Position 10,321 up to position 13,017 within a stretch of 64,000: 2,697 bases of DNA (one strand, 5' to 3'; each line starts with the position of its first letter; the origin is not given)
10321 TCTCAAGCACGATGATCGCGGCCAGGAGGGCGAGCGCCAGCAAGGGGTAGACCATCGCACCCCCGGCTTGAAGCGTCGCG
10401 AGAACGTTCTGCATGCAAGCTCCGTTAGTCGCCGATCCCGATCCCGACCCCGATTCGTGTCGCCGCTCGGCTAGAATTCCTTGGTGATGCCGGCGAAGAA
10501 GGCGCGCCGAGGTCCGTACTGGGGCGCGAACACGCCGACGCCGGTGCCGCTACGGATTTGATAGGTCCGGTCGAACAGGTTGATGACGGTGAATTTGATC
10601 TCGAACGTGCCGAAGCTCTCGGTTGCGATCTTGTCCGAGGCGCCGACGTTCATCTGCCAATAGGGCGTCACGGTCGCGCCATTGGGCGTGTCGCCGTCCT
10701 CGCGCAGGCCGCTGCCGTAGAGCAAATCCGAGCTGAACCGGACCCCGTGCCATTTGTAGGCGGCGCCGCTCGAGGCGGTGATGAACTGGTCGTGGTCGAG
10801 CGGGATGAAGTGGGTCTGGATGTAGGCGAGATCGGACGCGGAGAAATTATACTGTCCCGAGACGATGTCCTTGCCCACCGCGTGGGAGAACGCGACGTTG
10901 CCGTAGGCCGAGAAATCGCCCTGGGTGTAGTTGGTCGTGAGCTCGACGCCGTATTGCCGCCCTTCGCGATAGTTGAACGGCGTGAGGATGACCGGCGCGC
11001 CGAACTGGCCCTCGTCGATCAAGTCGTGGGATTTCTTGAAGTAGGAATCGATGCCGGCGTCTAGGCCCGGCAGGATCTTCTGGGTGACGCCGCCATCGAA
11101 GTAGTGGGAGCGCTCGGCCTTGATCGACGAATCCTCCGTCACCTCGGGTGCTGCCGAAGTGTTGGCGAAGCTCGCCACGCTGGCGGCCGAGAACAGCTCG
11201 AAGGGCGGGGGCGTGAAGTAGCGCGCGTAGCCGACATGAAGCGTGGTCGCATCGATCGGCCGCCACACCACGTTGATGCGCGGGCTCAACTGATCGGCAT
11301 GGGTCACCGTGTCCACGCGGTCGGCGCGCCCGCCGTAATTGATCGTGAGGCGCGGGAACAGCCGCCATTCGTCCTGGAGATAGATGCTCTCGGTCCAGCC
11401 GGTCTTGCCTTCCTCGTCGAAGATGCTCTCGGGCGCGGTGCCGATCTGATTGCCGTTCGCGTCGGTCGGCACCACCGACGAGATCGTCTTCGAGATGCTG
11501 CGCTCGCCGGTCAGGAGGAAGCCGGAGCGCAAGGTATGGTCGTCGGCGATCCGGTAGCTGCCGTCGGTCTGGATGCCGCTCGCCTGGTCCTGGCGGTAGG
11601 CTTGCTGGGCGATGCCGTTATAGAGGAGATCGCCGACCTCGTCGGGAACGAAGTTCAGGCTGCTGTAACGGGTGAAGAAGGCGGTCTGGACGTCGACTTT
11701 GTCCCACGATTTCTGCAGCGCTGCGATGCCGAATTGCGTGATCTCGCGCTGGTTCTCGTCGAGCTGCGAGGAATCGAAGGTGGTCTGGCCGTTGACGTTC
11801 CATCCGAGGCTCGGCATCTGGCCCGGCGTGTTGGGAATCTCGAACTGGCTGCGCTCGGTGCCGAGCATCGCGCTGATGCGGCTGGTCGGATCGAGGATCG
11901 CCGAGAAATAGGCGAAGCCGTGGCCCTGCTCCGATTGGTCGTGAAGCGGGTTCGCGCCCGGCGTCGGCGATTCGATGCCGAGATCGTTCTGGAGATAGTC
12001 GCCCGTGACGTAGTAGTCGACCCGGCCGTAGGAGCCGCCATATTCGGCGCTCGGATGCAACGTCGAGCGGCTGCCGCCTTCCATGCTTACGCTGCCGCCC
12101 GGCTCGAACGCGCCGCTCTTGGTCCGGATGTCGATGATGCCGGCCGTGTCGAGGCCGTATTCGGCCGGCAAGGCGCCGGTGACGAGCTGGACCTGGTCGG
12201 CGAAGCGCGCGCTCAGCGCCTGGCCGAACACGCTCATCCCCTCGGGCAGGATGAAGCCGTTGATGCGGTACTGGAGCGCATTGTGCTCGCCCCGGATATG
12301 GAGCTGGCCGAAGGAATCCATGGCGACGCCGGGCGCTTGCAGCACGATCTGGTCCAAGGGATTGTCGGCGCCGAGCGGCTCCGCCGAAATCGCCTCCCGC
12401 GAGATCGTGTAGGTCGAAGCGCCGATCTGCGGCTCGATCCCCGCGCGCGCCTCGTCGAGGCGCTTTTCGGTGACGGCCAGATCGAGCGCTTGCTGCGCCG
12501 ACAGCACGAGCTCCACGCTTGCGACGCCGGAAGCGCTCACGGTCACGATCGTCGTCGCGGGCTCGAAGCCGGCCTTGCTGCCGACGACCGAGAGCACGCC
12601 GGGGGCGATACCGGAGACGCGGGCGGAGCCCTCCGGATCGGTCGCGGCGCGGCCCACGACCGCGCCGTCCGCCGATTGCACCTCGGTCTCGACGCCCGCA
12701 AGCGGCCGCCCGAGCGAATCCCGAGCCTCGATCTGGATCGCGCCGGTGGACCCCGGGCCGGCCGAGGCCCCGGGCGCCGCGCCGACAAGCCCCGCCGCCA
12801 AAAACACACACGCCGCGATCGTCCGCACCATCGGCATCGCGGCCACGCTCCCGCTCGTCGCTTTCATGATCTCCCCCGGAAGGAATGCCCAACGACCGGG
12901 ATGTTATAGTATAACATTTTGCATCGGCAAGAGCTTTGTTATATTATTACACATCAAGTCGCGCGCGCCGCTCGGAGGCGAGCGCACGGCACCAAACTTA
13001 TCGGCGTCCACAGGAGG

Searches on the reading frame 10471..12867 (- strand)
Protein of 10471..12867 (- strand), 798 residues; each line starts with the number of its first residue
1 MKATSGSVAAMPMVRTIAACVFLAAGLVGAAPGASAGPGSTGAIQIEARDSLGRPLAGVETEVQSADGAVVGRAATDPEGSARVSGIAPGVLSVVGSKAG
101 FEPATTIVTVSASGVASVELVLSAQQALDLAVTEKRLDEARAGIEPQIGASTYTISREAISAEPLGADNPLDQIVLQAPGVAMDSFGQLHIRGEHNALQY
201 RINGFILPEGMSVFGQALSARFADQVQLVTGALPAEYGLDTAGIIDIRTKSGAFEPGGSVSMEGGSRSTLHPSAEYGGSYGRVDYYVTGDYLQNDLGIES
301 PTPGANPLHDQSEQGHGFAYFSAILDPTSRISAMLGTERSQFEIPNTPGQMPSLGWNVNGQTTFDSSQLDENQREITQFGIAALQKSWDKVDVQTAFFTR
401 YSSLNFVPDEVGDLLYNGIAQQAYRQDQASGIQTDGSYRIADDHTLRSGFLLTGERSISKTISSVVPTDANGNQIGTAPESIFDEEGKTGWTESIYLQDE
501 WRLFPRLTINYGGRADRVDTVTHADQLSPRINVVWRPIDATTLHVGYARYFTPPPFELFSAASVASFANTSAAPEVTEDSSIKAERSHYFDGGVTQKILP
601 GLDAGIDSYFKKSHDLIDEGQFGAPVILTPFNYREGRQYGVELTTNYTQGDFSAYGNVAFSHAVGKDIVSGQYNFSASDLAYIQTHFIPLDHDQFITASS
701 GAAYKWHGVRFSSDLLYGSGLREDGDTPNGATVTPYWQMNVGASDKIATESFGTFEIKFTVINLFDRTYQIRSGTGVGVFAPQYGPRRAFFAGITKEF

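Call 3: search_protein_families(library=pfam, proteins=[window:10471-12867:-])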
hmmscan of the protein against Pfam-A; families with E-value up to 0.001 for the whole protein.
window:10471-12867:- (798 aa): 4 families
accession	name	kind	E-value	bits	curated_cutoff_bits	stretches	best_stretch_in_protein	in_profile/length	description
PF00593.30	TonB_dep_Rec_b-barrel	-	3.2e-26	93.6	27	1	357-764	42-436/436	TonB dependent receptor-like, beta-barrel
PF13620.12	CarboxypepD_reg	-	1.1e-08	35.8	32.3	1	49-122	7-81/82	Carboxypeptidase regulatory-like domain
PF25183.1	OMP_b-brl_4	-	1.6e-08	33.9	30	1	487-518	362-393/838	Outer membrane beta barrel domain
PF07715.20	Plug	-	0.00052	20.9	23.9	0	149-243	6-105/107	TonB-dependent Receptor Plug Domain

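Call 7: search_protein_families(library=ncbifam, proteins=[window:10471-12867:-], max_evalue=0.001)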
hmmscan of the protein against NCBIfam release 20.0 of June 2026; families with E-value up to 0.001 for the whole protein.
window:10471-12867:- (798 aa): 9 families
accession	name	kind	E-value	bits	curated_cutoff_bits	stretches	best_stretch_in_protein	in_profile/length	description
TIGR01783.1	TonB-siderophor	subfamily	2.2e-16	59.6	223.5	2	493-795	363-646/649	TonB-dependent siderophore receptor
TIGR01785.1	TonB-hemin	subfamily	3.1e-11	42.4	316.85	1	491-792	364-671/677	TonB-dependent heme/hemoglobin receptor family protein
NF010010.0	PRK13483.1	equivalog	2.9e-08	32.2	927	1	488-611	369-484/660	ligand-gated channel protein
TIGR01786.1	TonB-hemlactrns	subfamily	3.9e-07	28.8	323.75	1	443-771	348-688/719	TonB-dependent hemoglobin/transferrin/lactoferrin family receptor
NF007478.2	PRK10064.1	equivalog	6.4e-07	28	745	1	494-608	363-477/663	catecholate siderophore receptor CirA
NF050067.1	TonBEntbctnRecCfrA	equivalog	3.4e-05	22.3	1200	0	494-594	393-495/698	TonB-dependent ferric enterobactin receptor CfrA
NF010012.0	PRK13486.1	equivalog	4.3e-05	22.1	924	1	494-611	386-499/696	TonB-dependent receptor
NF049946.1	TonB_dep_CU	exception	8.1e-05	21.1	700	1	495-770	399-662/683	TonB-dependent receptor, CU motif-type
NF010038.0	PRK13513.1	equivalog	0.00054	18.6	942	0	484-609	355-478/659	ligand-gated channel protein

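Call 15: find_encoding_contigs(protein=window:10471-12867:-, flank=3000, max_places=4)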
Protein window:10471-12867:- (798 aa): no gene with exactly this product is on record in the collection.
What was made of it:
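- Tried and rejected: Exact-sequence lookup of the 798-aa receptor failed, because public calls use a later start (call 15).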

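Call 22: find_homologous_proteins(query=window:10471-12867:-, max_evalue=1e-20)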
Query window:10471-12867:- (798 aa): 7268 proteins with E <= 1e-20 among 8000 candidates; the best 120 are listed.
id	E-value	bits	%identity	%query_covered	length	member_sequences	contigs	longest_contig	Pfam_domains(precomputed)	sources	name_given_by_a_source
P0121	0.0e+0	1771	100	99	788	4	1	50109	PF25183.2,PF13620.13,PF00593.31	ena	-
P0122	0.0e+0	1141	66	94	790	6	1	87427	PF13715.13,PF25183.2,PF13620.13,PF00593.31,PF17210.10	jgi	jgi:outer membrane receptor for ferrienterochelin and colicin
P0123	0.0e+0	1100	62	98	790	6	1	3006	PF25183.2,PF13620.13,PF00593.31,PF17210.10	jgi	-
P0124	0.0e+0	1053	63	94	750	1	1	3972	PF25183.2,PF07715.21,PF13620.13,PF00593.31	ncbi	ncbi:MAG: TonB-dependent receptor [Alphaproteobacteria bacterium]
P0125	0.0e+0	1025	61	94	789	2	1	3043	PF13715.13,PF25183.2,PF13620.13,PF00593.31,PF22904.4,PF17210.10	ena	-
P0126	1.3e-294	998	57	98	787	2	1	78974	PF25183.2,PF13620.13,PF00593.31,PF22904.4,PF17210.10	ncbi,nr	ncbi:MAG TPA: TonB-dependent receptor [Gammaproteobacteria bacterium]|nr:TonB-dependent receptor [Ga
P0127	4.0e-290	983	57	97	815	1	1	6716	PF25183.2,PF13620.13,PF00593.31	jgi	jgi:outer membrane receptor protein involved in Fe transport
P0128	1.7e-286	971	56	100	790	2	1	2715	PF25183.2,PF13620.13,PF00593.31,PF17210.10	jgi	jgi:outer membrane receptor protein involved in Fe transport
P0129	4.8e-285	966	58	97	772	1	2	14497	PF25183.2,PF13620.13,PF00593.31,PF22904.4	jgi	jgi:outer membrane receptor protein involved in Fe transport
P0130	5.1e-285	966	57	95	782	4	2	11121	PF25183.2,PF13620.13,PF00593.31,PF22904.4,PF17210.10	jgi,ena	-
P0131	7.7e-285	965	56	99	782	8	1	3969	PF25183.2,PF13620.13,PF00593.31,PF22904.4,PF17210.10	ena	-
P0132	1.1e-284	965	58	97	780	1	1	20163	PF25183.2,PF13620.13,PF00593.31,PF22904.4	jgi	jgi:outer membrane receptor protein involved in Fe transport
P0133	6.5e-284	962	57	98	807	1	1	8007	PF25183.2,PF13620.13,PF00593.31,PF22904.4,PF17210.10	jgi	jgi:hypothetical protein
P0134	3.8e-283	960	58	97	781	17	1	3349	PF25183.2,PF13620.13,PF00593.31,PF22904.4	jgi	jgi:outer membrane receptor protein involved in Fe transport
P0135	5.4e-283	959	56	98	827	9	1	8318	PF25183.2,PF13620.13,PF00593.31,PF17210.10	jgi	jgi:outer membrane receptor protein involved in Fe transport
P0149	1.1e-274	932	60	84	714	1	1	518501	PF25183.2,PF00593.31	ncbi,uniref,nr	ncbi:hypothetical protein GCM10011611_14410 [Aliidongia dinghuensis]|uniref:TonB-dependent receptor 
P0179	4.6e-267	906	56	95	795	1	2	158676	PF25183.2,PF17802.8,PF13620.13,PF00593.31,PF22904.4,PF17210.10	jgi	jgi:outer membrane receptor protein involved in Fe transport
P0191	6.0e-262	889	54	98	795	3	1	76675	PF25183.2,PF13620.13,PF00593.31,PF22904.4,PF17210.10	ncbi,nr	ncbi:MAG: Outer rane receptor protein mostly Fe transport [Rhodospirillales bacterium]|nr:Outer rane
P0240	1.4e-252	858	52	95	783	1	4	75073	PF25183.2,PF13620.13,PF00593.31,PF22904.4,PF17210.10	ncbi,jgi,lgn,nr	ncbi:MAG TPA: TonB-dependent receptor [Stellaceae bacterium]|nr:TonB-dependent receptor [Stellaceae 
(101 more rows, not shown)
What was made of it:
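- Checked: One caveat: a public gene call (P0121, call 22) starts the receptor 10 codons later, at 12837.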

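Call 24: find_encoding_contigs(protein=P0121, flank=10000, max_places=2)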
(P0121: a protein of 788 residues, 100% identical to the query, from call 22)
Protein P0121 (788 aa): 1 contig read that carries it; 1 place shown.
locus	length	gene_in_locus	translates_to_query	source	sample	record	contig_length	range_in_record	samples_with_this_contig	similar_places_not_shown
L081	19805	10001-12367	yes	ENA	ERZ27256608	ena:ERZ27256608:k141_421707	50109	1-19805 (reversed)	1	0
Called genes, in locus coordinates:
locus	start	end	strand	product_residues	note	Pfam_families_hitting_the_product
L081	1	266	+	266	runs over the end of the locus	PF00106:adh_short, PF13561:adh_short_C2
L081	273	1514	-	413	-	PF02771:Acyl-CoA_dh_N, PF02770:Acyl-CoA_dh_M, PF00441:Acyl-CoA_dh_1, PF08028:Acyl-CoA_dh_2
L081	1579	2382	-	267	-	-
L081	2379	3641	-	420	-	PF02812:ELFV_dehydrog_N, PF00208:ELFV_dehydrog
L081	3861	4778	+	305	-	PF01557:FAA_hydrolase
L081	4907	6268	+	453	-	PF00083:Sugar_tr, PF06779:MFS_4, PF07690:MFS_1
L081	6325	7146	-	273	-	PF00950:ABC-3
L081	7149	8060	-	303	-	PF00950:ABC-3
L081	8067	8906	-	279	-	PF02463:SMC_N (faint), PF00005:ABC_tran, PF13304:AAA_21 (faint)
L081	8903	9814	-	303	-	PF01297:ZnuA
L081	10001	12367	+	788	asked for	PF13620:CarboxypepD_reg, PF00593:TonB_dep_Rec_b-barrel, PF25183:OMP_b-brl_4 (faint)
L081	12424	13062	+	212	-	PF01618:MotA_ExbB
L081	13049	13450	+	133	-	PF02472:ExbD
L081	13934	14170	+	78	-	PF03544:TonB_C (weak)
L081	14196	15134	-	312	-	PF03824:NicO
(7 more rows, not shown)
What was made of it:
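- Tried and rejected: The 788-aa form was recovered as P0121 (calls 22, 24).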

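Call 25: find_encoding_contigs(protein=P0122, flank=8000, max_places=2)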
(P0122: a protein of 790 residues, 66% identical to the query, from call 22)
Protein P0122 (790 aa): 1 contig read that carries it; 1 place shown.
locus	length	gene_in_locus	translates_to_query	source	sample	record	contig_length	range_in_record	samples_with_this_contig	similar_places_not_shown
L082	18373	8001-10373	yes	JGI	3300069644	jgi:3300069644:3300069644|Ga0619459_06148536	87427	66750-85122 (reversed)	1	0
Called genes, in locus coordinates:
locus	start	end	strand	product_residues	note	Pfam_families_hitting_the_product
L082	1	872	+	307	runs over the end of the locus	PF00126:HTH_1, PF03466:LysR_substrate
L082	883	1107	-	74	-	PF04325:DUF465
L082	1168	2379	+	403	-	PF00365:PFK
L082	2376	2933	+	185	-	PF09523:DUF2390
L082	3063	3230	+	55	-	PF04325:DUF465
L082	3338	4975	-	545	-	PF00501:AMP-binding, PF13193:AMP-binding_C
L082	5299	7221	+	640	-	PF16177:ACAS_N, PF00501:AMP-binding, PF13193:AMP-binding_C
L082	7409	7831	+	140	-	PF01042:Ribonuc_L-PSP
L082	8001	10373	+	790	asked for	PF13620:CarboxypepD_reg, PF13715:CarbopepD_reg_2 (faint), PF17210:SdrD_B (weak), PF00593:TonB_dep_Rec_b-barrel, PF25183:OMP_b-brl_4 (weak)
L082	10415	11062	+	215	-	PF01618:MotA_ExbB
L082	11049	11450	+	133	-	PF02472:ExbD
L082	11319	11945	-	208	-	-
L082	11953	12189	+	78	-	PF03544:TonB_C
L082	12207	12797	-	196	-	PF06242:TrcR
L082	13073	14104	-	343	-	PF08240:ADH_N, PF00107:ADH_zinc_N, PF13602:ADH_zinc_N_2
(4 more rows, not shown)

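Call 26: find_encoding_contigs(protein=P0126, flank=8000, max_places=2)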
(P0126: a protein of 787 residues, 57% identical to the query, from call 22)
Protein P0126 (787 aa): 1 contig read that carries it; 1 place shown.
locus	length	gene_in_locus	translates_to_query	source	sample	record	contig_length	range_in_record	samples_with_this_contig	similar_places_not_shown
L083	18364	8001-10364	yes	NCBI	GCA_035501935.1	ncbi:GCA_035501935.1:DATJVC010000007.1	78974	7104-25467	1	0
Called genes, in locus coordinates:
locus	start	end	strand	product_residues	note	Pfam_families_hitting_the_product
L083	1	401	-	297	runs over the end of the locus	PF00701:DHDPS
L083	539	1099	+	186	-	PF13291:ACT_4 (faint), PF13740:ACT_6, PF22629:ACT_AHAS_ss (faint), PF01842:ACT (weak)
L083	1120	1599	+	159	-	PF00578:AhpC-TSA, PF08534:Redoxin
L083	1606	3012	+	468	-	PF13638:PIN_4, PF02562:PhoH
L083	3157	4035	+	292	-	PF05235:CHAD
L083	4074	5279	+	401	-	PF07690:MFS_1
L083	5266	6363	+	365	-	PF08331:QueG_DUF1730, PF13187:Fer4_9 (faint), PF12838:Fer4_7 (faint), PF13484:Fer4_16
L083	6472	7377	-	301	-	PF01545:Cation_efflux, PF16916:ZT_dimer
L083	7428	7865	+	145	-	PF11162:DUF2946 (weak)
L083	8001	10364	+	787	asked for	PF13620:CarboxypepD_reg, PF17210:SdrD_B (weak), PF22904:NOMO1-like_2nd (weak), PF00593:TonB_dep_Rec_b-barrel, PF25183:OMP_b-brl_4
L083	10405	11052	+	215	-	PF01618:MotA_ExbB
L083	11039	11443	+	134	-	PF02472:ExbD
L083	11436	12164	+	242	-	PF03544:TonB_C (weak)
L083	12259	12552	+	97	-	-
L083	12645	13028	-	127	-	-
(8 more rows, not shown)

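Call 28: find_related_loci(query=window:10471-12867:-, collection=metagenome_contigs, flank=6000)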
Query window:10471-12867:- (798 aa) in metagenome_contigs; peptide patterns used: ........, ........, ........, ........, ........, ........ (x = any residue, [..] = any of these).
514 stretches matched a pattern; 3 encode a relative of the query (tblastn E <= 1e-3); 3 distinct loci.
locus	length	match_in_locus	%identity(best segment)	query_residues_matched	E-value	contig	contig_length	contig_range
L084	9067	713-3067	62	13-798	0e+0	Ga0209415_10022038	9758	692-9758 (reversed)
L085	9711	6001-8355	62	13-798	0e+0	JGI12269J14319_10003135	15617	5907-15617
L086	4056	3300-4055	100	1-252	2e-160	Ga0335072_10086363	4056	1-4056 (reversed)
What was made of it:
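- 10471..12867 (-): TonB-dependent receptor: signal peptide, CarboxypepD_reg domain (residues 49-122), plug, barrel, C-terminal Phe. Homologues were found in calls 22 and 28.
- Tried and rejected: The metagenome scan with the receptor returned only 3 loci (call 28).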

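Call 29: find_encoding_contigs(protein=P0149, flank=6000, max_places=1)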
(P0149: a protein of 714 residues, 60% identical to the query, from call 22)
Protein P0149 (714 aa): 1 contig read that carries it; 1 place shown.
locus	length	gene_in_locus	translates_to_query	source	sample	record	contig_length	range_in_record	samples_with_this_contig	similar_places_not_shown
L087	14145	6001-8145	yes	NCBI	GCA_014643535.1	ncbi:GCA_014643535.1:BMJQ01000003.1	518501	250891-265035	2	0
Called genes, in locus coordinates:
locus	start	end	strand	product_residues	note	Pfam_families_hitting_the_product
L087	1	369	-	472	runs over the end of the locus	PF02614:UxaC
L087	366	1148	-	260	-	PF00392:GntR, PF07729:FCD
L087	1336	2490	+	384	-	PF07221:GlcNAc_2-epim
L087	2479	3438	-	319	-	PF00669:Flagellin_N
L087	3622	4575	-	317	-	PF00669:Flagellin_N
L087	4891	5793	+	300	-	PF01297:ZnuA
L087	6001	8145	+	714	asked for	PF00593:TonB_dep_Rec_b-barrel, PF25183:OMP_b-brl_4 (weak)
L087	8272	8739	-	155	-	PF05257:CHAP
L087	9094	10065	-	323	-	PF00005:ABC_tran, PF08352:oligo_HPY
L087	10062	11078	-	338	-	PF00005:ABC_tran, PF13304:AAA_21 (faint), PF08352:oligo_HPY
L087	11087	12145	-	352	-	PF01168:Ala_racemase_N, PF14031:D-ser_dehydrat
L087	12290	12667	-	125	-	PF01042:Ribonuc_L-PSP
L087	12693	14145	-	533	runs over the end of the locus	PF07969:Amidohydro_3, PF01979:Amidohydro_1 (faint), PF07969:Amidohydro_3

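Call 30: find_encoding_contigs(protein=P0179, flank=6000, max_places=1)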
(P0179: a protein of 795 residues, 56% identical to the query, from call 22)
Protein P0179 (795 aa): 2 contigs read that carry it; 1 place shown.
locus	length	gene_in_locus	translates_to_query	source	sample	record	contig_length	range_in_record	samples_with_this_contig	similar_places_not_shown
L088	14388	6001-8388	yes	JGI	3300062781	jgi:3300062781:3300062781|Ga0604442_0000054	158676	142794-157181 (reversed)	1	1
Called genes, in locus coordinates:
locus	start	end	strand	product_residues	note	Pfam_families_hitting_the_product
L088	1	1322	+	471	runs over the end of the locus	PF01494:FAD_binding_3 (faint), PF01946:Thi4 (faint), PF01266:DAO (faint), PF07992:Pyr_redox_2, PF13450:NAD_binding_8 (weak), PF13454:NAD_binding_9 (faint), PF00070:Pyr_redox, PF22366:NDH2_C (weak), +1 more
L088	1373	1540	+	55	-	-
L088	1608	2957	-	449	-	PF00202:Aminotran_3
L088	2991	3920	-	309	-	PF01379:Porphobil_deam, PF03900:Porphobil_deamC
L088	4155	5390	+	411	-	PF02771:Acyl-CoA_dh_N (weak), PF08028:Acyl-CoA_dh_2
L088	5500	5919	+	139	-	PF11162:DUF2946 (weak)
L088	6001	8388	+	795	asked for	PF13620:CarboxypepD_reg, PF17210:SdrD_B (weak), PF17802:SpaA (faint), PF22904:NOMO1-like_2nd (faint), PF00593:TonB_dep_Rec_b-barrel, PF25183:OMP_b-brl_4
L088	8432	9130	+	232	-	PF01618:MotA_ExbB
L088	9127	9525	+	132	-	PF02472:ExbD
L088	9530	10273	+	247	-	-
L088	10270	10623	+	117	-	-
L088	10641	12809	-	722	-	-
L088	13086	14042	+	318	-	PF09084:NMT1, PF12974:Phosphonate-bd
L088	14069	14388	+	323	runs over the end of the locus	PF13379:NMT1_2, PF09084:NMT1, PF12974:Phosphonate-bd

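Call 31: find_encoding_contigs(protein=P0191, flank=6000, max_places=1)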
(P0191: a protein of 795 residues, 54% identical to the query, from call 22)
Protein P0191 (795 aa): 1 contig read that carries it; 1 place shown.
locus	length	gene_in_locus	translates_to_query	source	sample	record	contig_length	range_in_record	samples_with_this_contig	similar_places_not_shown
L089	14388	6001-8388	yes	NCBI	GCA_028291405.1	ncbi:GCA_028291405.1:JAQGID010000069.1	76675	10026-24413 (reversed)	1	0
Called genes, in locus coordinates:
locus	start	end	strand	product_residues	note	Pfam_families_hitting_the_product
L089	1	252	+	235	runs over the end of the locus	PF00440:TetR_N, PF08362:TetR_C_3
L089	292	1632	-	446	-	PF00202:Aminotran_3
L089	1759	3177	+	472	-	PF01979:Amidohydro_1, PF07969:Amidohydro_3 (weak)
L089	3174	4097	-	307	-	PF01379:Porphobil_deam, PF03900:Porphobil_deamC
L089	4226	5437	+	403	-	PF02771:Acyl-CoA_dh_N, PF08028:Acyl-CoA_dh_2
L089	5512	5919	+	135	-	-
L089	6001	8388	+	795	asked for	PF13620:CarboxypepD_reg, PF17210:SdrD_B (weak), PF22904:NOMO1-like_2nd (faint), PF25183:OMP_b-brl_4 (faint), PF00593:TonB_dep_Rec_b-barrel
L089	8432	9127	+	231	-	PF01618:MotA_ExbB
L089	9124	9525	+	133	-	PF02472:ExbD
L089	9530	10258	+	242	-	-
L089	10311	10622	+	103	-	-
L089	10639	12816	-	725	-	-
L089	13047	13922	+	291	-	PF09084:NMT1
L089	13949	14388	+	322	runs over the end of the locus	PF13379:NMT1_2, PF09084:NMT1, PF12974:Phosphonate-bd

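Call 32: find_encoding_contigs(protein=P0240, flank=6000, max_places=1)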
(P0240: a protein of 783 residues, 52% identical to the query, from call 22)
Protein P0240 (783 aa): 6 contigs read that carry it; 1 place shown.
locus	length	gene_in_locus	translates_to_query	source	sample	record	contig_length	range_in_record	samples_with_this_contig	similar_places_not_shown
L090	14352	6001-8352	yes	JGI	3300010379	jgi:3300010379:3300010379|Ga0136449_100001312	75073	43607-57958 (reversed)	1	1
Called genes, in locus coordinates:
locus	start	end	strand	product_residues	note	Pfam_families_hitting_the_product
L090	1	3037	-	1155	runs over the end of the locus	PF07690:MFS_1, PF05977:MFS_3 (weak), PF01553:Acyltransferase, PF00501:AMP-binding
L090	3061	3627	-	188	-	PF00440:TetR_N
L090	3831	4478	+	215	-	PF04955:HupE_UreJ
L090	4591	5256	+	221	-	-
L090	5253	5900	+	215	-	PF06226:DUF1007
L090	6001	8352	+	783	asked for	PF13620:CarboxypepD_reg, PF17210:SdrD_B (weak), PF22904:NOMO1-like_2nd (faint), PF00593:TonB_dep_Rec_b-barrel, PF25183:OMP_b-brl_4 (weak)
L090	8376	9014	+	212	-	PF01618:MotA_ExbB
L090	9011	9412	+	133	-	PF02472:ExbD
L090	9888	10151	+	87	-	PF03544:TonB_C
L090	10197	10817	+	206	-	PF06226:DUF1007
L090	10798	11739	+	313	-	PF03824:NicO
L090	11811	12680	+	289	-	PF01297:ZnuA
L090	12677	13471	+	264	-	PF02463:SMC_N (faint), PF00005:ABC_tran, PF13304:AAA_21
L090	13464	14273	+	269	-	PF00950:ABC-3, PF01032:FecCD (weak)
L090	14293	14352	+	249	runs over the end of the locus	PF01925:TauE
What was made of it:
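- Tried and rejected: I used per-protein context lookups instead (calls 25, 26, 29-32).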

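Call 50: search_solved_structures(query=window:10471-12867:-, max_evalue=0.001)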
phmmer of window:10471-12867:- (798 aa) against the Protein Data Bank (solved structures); distinct sequences matched with E-value up to 0.001: 2.
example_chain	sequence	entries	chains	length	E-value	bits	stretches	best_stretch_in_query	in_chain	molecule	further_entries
2hdf_A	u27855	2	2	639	8e-06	27.5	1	493-593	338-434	Colicin I receptor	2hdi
9nn6_A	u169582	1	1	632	8.5e-06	27.5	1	493-593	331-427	Colicin I receptor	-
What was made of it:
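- On ZnuD-type zinc receptor: The only PDB sequence hit is the colicin I receptor at 8e-6, and solved ZnuD structures do not appear (call 50).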
